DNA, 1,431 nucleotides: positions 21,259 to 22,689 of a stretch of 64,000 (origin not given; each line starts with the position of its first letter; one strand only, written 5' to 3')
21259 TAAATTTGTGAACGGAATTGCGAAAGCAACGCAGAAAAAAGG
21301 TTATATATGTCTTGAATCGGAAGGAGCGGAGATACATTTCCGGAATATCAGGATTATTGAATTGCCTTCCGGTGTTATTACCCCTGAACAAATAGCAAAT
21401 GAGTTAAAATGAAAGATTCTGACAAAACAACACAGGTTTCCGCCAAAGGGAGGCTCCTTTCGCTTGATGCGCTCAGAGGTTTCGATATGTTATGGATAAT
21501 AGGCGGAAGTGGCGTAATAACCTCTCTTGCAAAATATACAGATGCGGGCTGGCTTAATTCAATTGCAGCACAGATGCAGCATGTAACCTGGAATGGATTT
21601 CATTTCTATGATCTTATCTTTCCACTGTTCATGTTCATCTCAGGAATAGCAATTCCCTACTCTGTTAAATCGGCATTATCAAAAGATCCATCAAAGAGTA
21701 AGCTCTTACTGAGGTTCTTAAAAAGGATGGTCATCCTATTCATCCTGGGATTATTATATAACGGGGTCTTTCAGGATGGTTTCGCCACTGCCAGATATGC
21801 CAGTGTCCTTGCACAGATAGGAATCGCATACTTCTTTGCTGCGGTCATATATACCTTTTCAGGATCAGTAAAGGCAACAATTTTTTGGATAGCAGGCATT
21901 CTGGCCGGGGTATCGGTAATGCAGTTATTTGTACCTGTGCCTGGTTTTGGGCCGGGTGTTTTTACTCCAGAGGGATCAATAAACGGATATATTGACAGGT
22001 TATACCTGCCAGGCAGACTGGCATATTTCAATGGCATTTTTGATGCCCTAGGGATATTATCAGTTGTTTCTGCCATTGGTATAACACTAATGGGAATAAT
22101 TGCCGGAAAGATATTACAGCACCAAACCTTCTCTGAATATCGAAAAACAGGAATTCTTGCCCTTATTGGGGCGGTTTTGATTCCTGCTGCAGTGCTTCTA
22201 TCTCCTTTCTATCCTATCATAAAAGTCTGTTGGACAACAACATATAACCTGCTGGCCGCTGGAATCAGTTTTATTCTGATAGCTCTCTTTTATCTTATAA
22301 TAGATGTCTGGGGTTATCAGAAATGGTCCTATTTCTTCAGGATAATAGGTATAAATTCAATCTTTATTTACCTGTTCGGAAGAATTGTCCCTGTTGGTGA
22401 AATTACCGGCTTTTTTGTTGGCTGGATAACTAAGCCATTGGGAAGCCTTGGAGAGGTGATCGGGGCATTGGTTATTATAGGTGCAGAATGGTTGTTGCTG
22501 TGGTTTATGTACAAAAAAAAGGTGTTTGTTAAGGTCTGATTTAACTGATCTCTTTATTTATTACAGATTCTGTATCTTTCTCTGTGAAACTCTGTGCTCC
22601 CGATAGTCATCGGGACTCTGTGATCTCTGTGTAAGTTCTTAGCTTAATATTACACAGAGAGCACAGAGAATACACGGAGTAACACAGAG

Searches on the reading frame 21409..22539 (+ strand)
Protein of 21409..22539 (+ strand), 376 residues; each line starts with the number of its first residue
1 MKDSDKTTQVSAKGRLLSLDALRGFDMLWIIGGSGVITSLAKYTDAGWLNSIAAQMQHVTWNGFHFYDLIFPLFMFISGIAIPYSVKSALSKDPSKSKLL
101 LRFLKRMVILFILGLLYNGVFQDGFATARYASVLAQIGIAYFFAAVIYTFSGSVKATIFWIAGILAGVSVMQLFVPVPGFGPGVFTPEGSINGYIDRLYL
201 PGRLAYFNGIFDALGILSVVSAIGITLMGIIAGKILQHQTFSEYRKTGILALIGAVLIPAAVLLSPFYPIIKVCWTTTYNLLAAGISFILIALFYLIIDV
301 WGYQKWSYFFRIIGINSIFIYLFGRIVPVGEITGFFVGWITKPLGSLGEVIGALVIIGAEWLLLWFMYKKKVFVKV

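Call 18: search_protein_families(library=pfam, proteins=[window:21409-22539:+])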
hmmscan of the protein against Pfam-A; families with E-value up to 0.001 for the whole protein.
window:21409-22539:+ (376 aa): 0 families

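Call 92: find_homologous_proteins(query=window:21409-22539:+, max_evalue=1e-40)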
Query window:21409-22539:+ (376 aa): 3766 proteins with E <= 1e-40 among 8000 candidates; the best 120 are listed.
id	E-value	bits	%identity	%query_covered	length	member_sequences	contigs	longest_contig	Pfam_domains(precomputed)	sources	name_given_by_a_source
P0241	9.3e-240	813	100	100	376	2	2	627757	-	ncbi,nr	ncbi:MAG: DUF5009 domain-containing protein [Bacteroidales bacterium]|nr:DUF5009 domain-containing p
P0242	1.3e-212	724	89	100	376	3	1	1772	-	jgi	jgi:predicted acyltransferase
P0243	4.3e-210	716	85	100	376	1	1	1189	-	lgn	-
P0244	2.9e-209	713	87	100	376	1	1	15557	-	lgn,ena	-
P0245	3.1e-209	713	85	100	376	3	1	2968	-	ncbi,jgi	jgi:predicted acyltransferase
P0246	1.0e-208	711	86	100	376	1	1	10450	-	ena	-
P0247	2.3e-208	710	86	100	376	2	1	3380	-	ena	-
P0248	3.2e-208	709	85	100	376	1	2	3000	-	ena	-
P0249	4.1e-208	709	86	100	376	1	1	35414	-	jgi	jgi:predicted acyltransferase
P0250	7.1e-208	708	85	100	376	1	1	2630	-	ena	-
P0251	1.2e-206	704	85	100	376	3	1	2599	-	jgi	jgi:predicted acyltransferase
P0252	3.5e-206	703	85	100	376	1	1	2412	-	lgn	-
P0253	3.8e-206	703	85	100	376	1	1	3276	-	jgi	jgi:predicted acyltransferase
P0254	4.1e-206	703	85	100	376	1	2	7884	-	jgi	jgi:predicted acyltransferase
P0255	5.8e-205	699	84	100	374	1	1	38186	-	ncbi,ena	-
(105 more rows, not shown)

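Call 93: find_encoding_contigs(protein=P0244, flank=3500, max_places=1)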
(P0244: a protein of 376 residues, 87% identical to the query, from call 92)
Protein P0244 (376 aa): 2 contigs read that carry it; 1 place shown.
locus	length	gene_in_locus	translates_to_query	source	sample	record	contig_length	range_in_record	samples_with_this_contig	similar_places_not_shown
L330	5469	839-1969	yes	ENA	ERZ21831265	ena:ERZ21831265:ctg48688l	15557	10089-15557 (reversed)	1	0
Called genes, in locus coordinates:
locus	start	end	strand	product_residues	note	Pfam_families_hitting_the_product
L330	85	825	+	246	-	PF06439:3keto-disac_hyd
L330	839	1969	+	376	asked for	-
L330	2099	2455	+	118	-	-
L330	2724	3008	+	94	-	-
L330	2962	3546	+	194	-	-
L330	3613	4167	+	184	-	PF07638:Sigma70_ECF, PF04542:Sigma70_r2, PF08281:Sigma70_r4_2, PF04545:Sigma70_r4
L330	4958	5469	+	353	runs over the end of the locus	PF04773:FecR, PF16344:FecR_C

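Call 94: find_encoding_contigs(protein=P0249, flank=3500, max_places=1)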
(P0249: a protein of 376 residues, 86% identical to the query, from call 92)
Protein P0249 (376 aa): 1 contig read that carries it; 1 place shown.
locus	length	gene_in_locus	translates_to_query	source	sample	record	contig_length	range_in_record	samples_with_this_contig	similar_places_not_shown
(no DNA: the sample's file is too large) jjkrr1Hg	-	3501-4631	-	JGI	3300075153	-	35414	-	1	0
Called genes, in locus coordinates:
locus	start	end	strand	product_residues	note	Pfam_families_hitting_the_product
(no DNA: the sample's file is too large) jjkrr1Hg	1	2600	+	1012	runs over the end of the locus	PF19543:GH123_N, PF22680:Glyco_hydro_123_N_2 (weak)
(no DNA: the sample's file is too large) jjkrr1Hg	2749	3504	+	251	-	PF06439:3keto-disac_hyd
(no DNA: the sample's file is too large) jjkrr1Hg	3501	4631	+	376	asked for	-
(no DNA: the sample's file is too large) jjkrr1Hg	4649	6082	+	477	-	-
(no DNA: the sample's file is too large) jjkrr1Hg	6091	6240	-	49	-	-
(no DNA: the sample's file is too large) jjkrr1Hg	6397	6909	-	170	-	PF06983:3-dmu-9_3-mt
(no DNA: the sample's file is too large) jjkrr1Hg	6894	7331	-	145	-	PF00903:Glyoxalase (weak), PF06983:3-dmu-9_3-mt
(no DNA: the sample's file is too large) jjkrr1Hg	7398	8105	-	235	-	PF00753:Lactamase_B, PF12706:Lactamase_B_2 (weak)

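Call 95: find_encoding_contigs(protein=P0246, flank=3500, max_places=1)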
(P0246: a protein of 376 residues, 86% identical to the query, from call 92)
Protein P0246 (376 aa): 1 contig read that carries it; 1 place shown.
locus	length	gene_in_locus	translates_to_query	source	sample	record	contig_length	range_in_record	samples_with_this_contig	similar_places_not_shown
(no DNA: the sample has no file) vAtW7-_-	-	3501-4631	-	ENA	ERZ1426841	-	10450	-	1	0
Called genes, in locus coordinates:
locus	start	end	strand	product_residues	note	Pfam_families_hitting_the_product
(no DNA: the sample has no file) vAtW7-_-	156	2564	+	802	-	PF02065:Melibiase, PF16499:Melibiase_2 (weak)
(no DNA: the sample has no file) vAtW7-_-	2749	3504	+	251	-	PF06439:3keto-disac_hyd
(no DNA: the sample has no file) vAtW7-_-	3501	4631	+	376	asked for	-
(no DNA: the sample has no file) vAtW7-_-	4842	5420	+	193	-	?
